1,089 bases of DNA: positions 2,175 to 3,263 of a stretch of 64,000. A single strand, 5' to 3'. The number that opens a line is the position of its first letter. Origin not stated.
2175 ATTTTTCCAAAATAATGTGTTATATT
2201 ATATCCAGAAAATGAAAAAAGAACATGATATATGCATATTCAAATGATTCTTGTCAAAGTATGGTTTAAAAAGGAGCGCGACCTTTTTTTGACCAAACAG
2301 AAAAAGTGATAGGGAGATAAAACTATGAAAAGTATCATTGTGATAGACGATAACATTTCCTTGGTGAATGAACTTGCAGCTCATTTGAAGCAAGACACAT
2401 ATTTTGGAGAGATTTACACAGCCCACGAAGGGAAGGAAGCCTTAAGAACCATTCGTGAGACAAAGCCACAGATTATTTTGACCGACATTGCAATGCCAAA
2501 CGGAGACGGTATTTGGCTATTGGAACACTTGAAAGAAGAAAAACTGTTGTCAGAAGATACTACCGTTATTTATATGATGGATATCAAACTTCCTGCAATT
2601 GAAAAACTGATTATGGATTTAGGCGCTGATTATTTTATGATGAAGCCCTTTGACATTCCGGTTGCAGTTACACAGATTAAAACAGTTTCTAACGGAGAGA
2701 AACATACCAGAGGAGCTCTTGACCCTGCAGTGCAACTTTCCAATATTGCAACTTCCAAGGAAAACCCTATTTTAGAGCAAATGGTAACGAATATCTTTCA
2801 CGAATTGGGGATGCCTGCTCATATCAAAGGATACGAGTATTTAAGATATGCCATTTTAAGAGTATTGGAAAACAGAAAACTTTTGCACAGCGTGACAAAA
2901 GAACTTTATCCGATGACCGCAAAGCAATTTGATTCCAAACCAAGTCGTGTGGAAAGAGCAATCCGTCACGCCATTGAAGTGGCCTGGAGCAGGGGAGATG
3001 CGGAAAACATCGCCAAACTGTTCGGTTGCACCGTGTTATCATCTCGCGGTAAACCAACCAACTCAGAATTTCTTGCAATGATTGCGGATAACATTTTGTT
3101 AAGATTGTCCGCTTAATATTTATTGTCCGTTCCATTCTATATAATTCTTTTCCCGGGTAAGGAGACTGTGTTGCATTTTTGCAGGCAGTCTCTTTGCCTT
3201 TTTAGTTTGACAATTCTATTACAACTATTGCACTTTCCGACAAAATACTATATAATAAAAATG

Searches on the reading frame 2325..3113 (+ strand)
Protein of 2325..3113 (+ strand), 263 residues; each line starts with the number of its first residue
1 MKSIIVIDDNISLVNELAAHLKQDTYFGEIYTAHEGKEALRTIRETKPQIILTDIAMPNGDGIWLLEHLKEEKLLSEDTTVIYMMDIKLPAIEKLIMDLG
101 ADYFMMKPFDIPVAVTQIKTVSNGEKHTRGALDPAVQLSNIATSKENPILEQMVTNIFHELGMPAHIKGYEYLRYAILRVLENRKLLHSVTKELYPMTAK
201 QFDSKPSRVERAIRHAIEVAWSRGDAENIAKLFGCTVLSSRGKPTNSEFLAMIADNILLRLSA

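Call 3: search_protein_families(library=pfam, proteins=[window:2325-3113:+], max_evalue=1)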
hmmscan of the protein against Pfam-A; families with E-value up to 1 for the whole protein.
window:2325-3113:+ (263 aa): 3 families
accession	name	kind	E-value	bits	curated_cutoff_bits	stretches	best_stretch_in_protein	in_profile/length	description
PF08769.17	Spo0A_C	-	9.5e-42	141.7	25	1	154-257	1-104/104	Sporulation initiation factor Spo0A C terminal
PF00072.30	Response_reg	-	3.5e-17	63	30.2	1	4-114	1-106/111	Response regulator receiver domain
PF20217.3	DUF6577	-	0.14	12.3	27.8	0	85-106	134-155/204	Family of unknown function (DUF6577)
